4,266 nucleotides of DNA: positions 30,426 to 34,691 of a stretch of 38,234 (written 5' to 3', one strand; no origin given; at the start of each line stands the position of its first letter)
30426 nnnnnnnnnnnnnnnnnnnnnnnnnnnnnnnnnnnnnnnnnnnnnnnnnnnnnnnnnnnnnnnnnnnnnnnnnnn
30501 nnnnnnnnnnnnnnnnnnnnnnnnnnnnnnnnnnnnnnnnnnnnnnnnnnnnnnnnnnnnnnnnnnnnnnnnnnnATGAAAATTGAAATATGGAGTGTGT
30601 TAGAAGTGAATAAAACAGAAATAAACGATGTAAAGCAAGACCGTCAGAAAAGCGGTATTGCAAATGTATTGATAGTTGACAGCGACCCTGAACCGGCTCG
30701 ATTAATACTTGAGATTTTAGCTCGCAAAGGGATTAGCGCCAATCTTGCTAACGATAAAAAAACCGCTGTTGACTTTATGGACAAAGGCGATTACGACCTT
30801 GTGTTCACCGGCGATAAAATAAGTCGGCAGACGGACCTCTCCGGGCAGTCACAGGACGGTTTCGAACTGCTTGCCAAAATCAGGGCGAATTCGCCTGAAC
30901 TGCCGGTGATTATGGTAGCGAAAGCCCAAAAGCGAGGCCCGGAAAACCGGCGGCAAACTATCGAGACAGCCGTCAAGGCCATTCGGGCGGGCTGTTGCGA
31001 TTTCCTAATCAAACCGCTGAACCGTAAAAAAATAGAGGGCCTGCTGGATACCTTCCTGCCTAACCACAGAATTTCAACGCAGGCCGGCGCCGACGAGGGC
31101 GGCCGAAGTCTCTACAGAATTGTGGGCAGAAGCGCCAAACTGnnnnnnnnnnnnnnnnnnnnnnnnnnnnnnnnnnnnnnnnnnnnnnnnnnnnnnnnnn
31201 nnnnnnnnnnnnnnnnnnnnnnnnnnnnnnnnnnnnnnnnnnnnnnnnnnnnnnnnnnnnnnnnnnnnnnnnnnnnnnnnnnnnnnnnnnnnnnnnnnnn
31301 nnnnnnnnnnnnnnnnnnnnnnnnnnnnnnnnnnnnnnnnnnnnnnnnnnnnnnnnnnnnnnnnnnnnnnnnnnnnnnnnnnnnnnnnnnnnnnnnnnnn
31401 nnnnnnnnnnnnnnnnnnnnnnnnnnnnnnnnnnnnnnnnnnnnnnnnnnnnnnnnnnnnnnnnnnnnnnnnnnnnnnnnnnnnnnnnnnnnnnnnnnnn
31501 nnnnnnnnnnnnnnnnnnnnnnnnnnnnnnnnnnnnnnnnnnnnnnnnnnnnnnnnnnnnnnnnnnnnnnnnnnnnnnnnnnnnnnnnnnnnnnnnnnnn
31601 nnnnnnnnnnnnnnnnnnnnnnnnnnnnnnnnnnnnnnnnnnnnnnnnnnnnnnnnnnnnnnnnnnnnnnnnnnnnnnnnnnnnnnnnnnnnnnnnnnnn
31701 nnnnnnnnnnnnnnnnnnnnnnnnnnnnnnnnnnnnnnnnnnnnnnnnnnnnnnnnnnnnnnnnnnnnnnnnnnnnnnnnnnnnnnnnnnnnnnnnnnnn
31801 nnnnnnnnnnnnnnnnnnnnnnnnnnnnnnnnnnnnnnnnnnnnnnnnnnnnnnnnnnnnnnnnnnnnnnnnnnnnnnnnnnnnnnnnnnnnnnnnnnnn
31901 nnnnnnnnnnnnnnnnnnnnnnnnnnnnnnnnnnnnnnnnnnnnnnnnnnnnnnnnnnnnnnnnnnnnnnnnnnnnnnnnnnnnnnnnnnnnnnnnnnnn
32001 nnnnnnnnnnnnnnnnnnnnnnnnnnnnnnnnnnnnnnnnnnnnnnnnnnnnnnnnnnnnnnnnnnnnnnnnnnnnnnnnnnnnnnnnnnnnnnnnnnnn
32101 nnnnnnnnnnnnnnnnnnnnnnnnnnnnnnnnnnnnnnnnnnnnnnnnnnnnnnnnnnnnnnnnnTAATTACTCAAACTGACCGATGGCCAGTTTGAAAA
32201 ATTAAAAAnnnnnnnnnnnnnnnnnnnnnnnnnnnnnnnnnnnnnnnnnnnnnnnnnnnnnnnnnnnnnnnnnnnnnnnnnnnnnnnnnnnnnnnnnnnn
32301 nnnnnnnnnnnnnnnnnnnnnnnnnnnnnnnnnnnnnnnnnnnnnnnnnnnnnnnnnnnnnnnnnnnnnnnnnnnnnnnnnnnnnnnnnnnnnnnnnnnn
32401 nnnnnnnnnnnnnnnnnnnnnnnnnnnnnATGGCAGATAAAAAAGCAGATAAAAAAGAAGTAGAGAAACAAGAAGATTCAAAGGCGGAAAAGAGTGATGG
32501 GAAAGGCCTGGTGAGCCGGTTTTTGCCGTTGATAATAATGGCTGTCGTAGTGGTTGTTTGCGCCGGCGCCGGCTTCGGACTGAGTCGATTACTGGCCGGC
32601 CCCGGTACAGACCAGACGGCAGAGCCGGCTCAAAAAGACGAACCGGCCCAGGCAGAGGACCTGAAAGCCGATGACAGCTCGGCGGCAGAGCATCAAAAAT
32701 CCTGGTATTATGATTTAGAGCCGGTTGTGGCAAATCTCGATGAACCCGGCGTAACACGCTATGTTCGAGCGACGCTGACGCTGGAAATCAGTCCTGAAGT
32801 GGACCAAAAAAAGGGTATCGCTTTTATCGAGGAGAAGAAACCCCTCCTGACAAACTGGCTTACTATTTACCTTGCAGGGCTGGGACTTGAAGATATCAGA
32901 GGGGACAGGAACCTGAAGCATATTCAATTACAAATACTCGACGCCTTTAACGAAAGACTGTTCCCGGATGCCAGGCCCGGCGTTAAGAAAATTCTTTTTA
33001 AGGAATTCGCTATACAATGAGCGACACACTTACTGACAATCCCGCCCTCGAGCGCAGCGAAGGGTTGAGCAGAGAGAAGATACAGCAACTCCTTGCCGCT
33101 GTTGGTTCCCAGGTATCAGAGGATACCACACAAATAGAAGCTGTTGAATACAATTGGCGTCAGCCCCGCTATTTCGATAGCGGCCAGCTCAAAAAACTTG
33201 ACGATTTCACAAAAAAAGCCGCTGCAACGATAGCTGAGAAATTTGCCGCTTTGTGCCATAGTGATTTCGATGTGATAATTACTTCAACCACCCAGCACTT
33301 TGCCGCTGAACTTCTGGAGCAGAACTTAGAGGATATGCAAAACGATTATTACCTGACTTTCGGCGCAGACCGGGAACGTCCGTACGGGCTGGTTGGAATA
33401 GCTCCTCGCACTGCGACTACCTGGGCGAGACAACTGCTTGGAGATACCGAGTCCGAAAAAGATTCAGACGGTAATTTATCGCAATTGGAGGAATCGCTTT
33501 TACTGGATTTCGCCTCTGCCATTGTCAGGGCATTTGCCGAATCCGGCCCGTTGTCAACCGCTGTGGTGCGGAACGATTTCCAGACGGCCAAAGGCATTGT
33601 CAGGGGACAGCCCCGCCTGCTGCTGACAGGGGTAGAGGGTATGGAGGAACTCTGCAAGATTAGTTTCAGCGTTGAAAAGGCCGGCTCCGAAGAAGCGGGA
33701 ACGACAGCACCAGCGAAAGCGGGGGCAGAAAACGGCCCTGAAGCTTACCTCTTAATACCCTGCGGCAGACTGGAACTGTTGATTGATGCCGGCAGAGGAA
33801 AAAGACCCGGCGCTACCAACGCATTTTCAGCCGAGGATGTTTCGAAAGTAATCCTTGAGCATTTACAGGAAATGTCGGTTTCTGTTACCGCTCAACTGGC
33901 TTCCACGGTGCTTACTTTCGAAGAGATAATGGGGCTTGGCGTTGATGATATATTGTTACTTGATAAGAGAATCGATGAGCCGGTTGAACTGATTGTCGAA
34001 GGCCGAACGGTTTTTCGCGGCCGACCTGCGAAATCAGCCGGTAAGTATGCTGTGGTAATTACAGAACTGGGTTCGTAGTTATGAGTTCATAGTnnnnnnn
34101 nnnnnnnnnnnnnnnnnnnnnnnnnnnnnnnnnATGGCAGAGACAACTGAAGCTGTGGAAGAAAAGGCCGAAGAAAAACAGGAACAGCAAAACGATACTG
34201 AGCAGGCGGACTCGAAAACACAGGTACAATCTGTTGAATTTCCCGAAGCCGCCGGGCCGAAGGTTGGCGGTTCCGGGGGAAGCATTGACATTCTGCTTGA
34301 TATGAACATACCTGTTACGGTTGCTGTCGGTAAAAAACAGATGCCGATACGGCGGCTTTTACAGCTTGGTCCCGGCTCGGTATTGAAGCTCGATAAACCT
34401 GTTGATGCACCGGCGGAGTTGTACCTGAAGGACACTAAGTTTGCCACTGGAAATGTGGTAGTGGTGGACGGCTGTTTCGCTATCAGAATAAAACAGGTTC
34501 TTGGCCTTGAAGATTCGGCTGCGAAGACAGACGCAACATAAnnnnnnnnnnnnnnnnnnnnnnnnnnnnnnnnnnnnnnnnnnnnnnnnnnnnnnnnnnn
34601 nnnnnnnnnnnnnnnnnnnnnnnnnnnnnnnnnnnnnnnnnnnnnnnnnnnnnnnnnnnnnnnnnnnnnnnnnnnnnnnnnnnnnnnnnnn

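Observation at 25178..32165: Two sigma-54 activators with no histidine kinase; the slot where FleS/FlrB normally sits holds two TPR envelope proteins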

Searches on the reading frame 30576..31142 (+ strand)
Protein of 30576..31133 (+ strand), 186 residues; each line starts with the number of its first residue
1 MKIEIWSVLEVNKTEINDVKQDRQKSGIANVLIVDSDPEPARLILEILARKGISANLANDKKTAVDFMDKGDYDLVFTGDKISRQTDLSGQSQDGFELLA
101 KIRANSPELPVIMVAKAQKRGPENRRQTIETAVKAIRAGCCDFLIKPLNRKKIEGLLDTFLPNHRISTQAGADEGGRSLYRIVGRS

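Call 18: search_solved_structures(query=window:30576-31133:+, max_evalue=0.01, show_alignments=4)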
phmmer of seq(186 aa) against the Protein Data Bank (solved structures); distinct sequences matched with E-value up to 0.01: 27.
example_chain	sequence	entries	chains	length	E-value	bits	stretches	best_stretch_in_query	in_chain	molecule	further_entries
4d6x_A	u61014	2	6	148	2.3e-08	37.3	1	25-153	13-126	BACTERIAL REGULATORY, FIS FAMILY PROTEIN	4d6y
5m7n_A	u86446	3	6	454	7.4e-07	32.4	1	29-154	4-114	Nitrogen assimilation regulatory protein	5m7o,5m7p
5uic_A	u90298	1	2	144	2.3e-06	30.8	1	30-171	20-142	Two-component response regulator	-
1zy2_A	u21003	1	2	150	3.7e-06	30.1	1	30-164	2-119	transcriptional regulator NtrC1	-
4hns_A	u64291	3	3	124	1.6e-05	28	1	30-158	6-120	Chemotaxis protein CheY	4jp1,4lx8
3to5_A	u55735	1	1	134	1.7e-05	28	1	30-159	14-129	CheY homolog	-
4l4u_A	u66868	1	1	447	2.2e-05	27.6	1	29-164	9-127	Transcriptional regulator (NtrC family)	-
4hnq_A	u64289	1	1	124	2.5e-05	27.4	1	30-158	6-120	Chemotaxis protein CheY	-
1ny5_A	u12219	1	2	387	3.6e-05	26.9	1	30-164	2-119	transcriptional regulator (NtrC family)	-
7w9h_A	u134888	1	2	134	6.8e-05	26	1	86-176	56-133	Response regulator protein FleR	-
2qzj_A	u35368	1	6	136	0.00011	25.3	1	30-153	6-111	Two-component response regulator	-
5x5j_A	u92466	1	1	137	0.00056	23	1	31-159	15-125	AdeR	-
5xjp_A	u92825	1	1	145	0.00065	22.8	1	31-161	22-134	AdeR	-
4uhj_A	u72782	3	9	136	0.001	22.2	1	30-162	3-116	TRANSCRIPTIONAL REGULATORY PROTEIN CPXR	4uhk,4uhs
2ayz_A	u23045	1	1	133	0.0016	21.5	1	31-130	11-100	Sensor kinase protein rcsC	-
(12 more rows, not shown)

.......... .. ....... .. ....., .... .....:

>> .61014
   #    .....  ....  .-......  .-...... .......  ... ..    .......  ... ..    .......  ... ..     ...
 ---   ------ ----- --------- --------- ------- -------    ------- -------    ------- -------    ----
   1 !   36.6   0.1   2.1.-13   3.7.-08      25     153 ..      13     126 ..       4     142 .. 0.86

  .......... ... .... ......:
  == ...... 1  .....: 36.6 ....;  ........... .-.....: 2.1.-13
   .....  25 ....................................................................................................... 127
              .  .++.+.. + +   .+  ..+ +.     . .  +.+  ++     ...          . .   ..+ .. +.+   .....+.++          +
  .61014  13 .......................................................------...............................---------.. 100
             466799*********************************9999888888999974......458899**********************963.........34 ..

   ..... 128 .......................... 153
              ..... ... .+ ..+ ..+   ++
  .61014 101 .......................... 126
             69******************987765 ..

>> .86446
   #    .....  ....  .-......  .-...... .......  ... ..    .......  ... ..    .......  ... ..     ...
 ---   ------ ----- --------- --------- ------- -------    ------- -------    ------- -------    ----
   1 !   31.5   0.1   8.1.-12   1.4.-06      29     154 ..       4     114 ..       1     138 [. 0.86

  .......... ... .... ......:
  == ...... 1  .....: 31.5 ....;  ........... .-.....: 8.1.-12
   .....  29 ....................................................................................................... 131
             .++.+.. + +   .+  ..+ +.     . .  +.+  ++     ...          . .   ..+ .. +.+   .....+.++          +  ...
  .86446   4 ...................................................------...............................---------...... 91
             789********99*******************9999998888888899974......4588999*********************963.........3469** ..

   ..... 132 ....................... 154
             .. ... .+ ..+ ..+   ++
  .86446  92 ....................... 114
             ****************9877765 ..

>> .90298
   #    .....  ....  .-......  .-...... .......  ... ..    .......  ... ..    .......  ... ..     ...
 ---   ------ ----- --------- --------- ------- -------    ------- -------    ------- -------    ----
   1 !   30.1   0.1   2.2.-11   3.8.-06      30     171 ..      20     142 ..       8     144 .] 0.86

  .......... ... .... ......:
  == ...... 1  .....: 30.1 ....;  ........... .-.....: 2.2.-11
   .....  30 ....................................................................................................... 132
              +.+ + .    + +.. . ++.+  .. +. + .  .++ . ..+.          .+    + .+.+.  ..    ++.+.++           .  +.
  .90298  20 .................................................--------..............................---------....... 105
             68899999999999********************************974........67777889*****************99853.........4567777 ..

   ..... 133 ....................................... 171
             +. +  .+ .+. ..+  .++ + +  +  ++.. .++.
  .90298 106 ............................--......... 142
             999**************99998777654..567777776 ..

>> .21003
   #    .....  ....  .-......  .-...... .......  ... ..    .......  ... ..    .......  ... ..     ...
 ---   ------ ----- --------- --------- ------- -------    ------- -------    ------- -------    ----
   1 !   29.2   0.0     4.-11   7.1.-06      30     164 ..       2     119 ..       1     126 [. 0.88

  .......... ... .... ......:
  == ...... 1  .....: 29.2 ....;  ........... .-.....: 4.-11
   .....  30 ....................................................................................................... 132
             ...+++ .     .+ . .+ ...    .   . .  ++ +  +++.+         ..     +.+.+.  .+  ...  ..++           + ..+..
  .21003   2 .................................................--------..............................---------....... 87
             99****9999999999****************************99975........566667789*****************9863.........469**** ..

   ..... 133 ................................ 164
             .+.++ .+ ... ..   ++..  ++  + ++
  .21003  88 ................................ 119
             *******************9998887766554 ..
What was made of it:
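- The closest solved receiver belongs to NtrX, a phosphorylatable regulator (call 18).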

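Call 29: find_homologous_proteins(query=window:30576-31133:+, max_evalue=0.00001)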
Query seq(186 aa) (186 aa): 20 proteins with E <= 0.00001 among 116 candidates.
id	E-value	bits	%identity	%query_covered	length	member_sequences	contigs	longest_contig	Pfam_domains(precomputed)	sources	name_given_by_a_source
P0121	3.6e-67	243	69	95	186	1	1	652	PF00072.31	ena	-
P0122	3.7e-62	227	63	95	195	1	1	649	PF00072.31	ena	-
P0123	6.7e-59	217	60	96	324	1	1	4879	PF00158.33,PF14532.13,PF07728.21,PF00072.31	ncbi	ncbi:MAG: sigma 54-interacting transcriptional regulator, partial [Phycisphaerales bacterium]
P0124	6.6e-58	213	60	95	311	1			PF00158.33,PF14532.13,PF07728.21,PF00072.31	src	-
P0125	1.2e-53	199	63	82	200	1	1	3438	PF00072.31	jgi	-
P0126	1.8e-51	192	53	95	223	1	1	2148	PF00158.33,PF00072.31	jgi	jgi:DNA-binding NtrC family response regulator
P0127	1.9e-50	189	58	90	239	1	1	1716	PF00072.31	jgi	-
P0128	1.2e-49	186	59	85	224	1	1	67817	PF00158.33,PF00072.31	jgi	-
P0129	2.3e-49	186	59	85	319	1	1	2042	PF00158.33,PF14532.13,PF07728.21,PF00072.31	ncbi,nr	ncbi:MAG: sigma-54 dependent transcriptional regulator, partial [Planctomycetota bacterium]|nr:sigma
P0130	6.9e-49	184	63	76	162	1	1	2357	PF00072.31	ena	-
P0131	1.2e-45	173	56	85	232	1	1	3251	PF00158.33,PF14532.13,PF00072.31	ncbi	ncbi:MAG: sigma-54-dependent transcriptional regulator, partial [Planctomycetota bacterium]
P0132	2.2e-44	169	62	77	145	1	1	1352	PF00072.31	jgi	jgi:DNA-binding NtrC family response regulator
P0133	6.4e-44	168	42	94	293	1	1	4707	PF00158.33,PF00072.31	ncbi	ncbi:MAG: sigma 54-interacting transcriptional regulator, partial [Planctomycetota bacterium]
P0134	6.7e-33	132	59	67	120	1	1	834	PF00072.31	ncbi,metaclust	ncbi:unnamed protein product, partial [marine sediment metagenome]|metaclust:status=active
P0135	1.2e-30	125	52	70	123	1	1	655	PF00072.31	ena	-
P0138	1.7e-24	105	44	74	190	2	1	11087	PF00072.31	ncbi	ncbi:MAG: response regulator [Planctomycetota bacterium]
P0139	1.9e-19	88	56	47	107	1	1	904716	-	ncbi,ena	-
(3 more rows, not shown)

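Call 55: predict_structure(alignment_id=A3)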
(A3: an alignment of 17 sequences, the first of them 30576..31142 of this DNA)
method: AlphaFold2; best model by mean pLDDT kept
length: 189 residues; sequences in the alignment: 17
mean_pLDDT: 72.9   pTM: 0.68
mean pLDDT of the five models: 72.9, 71.9, 71.3, 71.1, 69.9
residues with pLDDT >= 90: 65; 70-90: 58; 50-70: 11; < 50: 55
segments of 3 or more residues with pLDDT < 50: 1-25, 86-91, 166-189
pLDDT, mean of each block of 10 residues (from residue 1): 31 36 57 91 92 89 88 91 58 78 92 85 81 91 92 91 56 44 39
secondary structure, 60 per line:
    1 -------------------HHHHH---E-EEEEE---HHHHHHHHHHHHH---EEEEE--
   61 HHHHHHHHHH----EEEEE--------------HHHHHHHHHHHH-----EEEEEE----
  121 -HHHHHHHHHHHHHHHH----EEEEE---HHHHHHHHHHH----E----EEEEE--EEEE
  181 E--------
elements in order: H20-24 E30-34 H38-50 E54-58 H61-70 E75-79 H94-105 E111-116 H122-137 E142-146 H150-160 E170-174 E177-181
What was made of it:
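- The fold itself is intact (call 55). The window's EBP2 keeps D35, D37, D80 and K146-P147 in canonical positions of a confident (beta-alpha)5 fold (call 55).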

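Call 71: find_encoding_contigs(protein=P0139, flank=10000, max_places=2)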
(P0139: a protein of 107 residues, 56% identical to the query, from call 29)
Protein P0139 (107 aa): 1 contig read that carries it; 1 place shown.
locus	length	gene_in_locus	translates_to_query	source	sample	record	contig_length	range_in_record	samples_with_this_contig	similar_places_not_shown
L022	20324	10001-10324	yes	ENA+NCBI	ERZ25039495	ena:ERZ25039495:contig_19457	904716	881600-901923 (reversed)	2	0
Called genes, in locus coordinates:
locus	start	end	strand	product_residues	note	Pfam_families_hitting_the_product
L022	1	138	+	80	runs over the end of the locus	-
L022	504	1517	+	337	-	PF03116:NQR2_RnfD_RnfE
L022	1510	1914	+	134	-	-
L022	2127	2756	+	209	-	PF02508:Rnf-Nqr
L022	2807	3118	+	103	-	PF02508:Rnf-Nqr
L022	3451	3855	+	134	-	PF04060:FeS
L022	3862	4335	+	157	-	-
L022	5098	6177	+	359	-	PF00158:Sigma54_activat, PF14532:Sigma54_activ_2, PF20030:bpMoxR (faint), PF01078:Mg_chelatase (faint), PF00004:AAA (weak), PF07724:AAA_2 (weak), PF07728:AAA_5, PF25601:AAA_lid_14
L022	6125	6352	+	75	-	PF02954:HTH_8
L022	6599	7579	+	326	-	-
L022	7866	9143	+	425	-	PF13424:TPR_12 (faint), PF07719:TPR_2 (faint), PF13174:TPR_6 (faint), PF13181:TPR_8 (faint), PF14559:TPR_19 (faint), PF13428:TPR_14 (faint), PF25058:ARM_TT21 (faint), PF13432:TPR_16 (faint)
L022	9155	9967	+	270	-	-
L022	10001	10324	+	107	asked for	-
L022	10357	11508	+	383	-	PF00158:Sigma54_activat, PF14532:Sigma54_activ_2, PF07728:AAA_5 (weak), PF25601:AAA_lid_14, PF02954:HTH_8, PF13384:HTH_23 (weak), PF13518:HTH_28 (weak)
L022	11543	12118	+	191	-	PF03748:FliL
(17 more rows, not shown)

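Call 72: find_encoding_contigs(protein=P0138, flank=10000, max_places=2)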
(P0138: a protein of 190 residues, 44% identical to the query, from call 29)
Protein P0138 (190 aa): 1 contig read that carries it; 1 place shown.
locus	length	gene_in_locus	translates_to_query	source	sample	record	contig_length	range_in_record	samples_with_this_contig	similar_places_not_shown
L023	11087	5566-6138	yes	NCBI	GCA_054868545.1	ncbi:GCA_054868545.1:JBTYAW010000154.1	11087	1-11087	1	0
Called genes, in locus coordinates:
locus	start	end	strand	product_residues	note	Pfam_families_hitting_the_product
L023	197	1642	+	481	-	PF00158:Sigma54_activat, PF14532:Sigma54_activ_2, PF07728:AAA_5, PF25601:AAA_lid_14, PF02954:HTH_8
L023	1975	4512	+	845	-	PF28559:TPR_SusR (faint), PF00515:TPR_1 (faint), PF07719:TPR_2 (faint), PF12895:ANAPC3 (faint), PF13174:TPR_6 (faint), PF13424:TPR_12 (faint), PF13428:TPR_14 (faint), PF13432:TPR_16 (faint), +6 more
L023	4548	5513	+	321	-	PF13424:TPR_12 (weak), PF13174:TPR_6 (weak)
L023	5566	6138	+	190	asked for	PF00072:Response_reg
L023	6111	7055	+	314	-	PF00158:Sigma54_activat, PF07728:AAA_5, PF14532:Sigma54_activ_2, PF25601:AAA_lid_14, PF02954:HTH_8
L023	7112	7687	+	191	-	PF03748:FliL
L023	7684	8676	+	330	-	PF01052:FliMN_C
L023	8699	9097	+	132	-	PF01052:FliMN_C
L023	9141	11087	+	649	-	PF00771:FHIPEP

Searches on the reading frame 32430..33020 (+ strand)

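Call 4: search_protein_families(library=pfam, proteins=[window:32430-33020:+], max_evalue=0.01)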
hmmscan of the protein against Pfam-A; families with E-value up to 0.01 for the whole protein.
window:32430-33020:+ (196 aa): 1 family
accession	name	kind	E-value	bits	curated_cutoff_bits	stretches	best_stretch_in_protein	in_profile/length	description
PF03748.19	FliL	-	4e-14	53.4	24.6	1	93-196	1-103/103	Flagellar basal body-associated protein FliL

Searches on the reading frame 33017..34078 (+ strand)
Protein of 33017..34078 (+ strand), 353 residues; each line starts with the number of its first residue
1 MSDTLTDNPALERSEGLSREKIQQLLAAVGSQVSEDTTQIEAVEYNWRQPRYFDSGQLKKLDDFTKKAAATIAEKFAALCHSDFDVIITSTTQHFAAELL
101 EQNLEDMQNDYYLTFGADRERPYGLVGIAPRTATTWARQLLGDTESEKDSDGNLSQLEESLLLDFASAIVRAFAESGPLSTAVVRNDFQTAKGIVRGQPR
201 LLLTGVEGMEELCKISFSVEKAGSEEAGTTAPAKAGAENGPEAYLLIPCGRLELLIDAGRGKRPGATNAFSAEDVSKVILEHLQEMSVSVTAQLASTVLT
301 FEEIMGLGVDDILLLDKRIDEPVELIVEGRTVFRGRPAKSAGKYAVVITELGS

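Call 4: search_protein_families(library=pfam, proteins=[window:33017-34078:+], max_evalue=0.01)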
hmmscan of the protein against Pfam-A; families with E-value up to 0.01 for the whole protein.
window:33017-34078:+ (353 aa): 1 family
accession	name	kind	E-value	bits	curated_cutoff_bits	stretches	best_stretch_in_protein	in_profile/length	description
PF01052.25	FliMN_C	-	2.7e-19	69.3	23.8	1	281-351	1-71/73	Type III flagellar switch regulator (C-ring) FliN C-term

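Call 38: search_protein_families(library=ncbifam, proteins=[window:33017-34078:+], max_evalue=0.001)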
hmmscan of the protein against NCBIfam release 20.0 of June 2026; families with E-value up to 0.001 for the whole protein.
window:33017-34078:+ (353 aa): 5 families
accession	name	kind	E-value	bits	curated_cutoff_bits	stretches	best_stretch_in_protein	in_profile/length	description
TIGR01397.1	fliM_switch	equivalog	2.3e-15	56.5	219.6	1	274-350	241-317/320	flagellar motor switch protein FliM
TIGR02480.1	fliN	equivalog_domain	2.1e-10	40.3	84.05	1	281-351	3-73/77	flagellar motor switch protein FliN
NF005275.1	PRK06782.1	equivalog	5.2e-07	28.8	681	1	274-350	438-514/516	flagellar motor switch protein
NF005995.1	PRK08119.1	equivalog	0.00029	20.4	218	1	279-335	297-353/376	flagellar motor switch phosphatase FliY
NF006273.1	PRK08433.1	equivalog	0.00059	20.1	114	0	281-336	16-71/100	flagellar motor switch protein FliN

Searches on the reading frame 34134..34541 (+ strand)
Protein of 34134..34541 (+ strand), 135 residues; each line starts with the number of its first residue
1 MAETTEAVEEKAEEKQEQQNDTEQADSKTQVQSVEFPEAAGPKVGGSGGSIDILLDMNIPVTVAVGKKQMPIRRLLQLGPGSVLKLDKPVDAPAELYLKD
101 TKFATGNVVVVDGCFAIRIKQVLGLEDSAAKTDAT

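Call 64: search_protein_families(library=pfam, proteins=[window:34134-34541:+], max_evalue=1)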
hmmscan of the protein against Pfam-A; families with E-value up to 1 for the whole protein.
window:34134-34541:+ (135 aa): 1 family
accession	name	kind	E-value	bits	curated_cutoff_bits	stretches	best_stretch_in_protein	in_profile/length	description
PF01052.25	FliMN_C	-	2.5e-20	72.6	23.8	1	54-123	3-72/73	Type III flagellar switch regulator (C-ring) FliN C-term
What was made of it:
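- Checked: fliN (34134-34541) also lies in the cluster (call 64).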
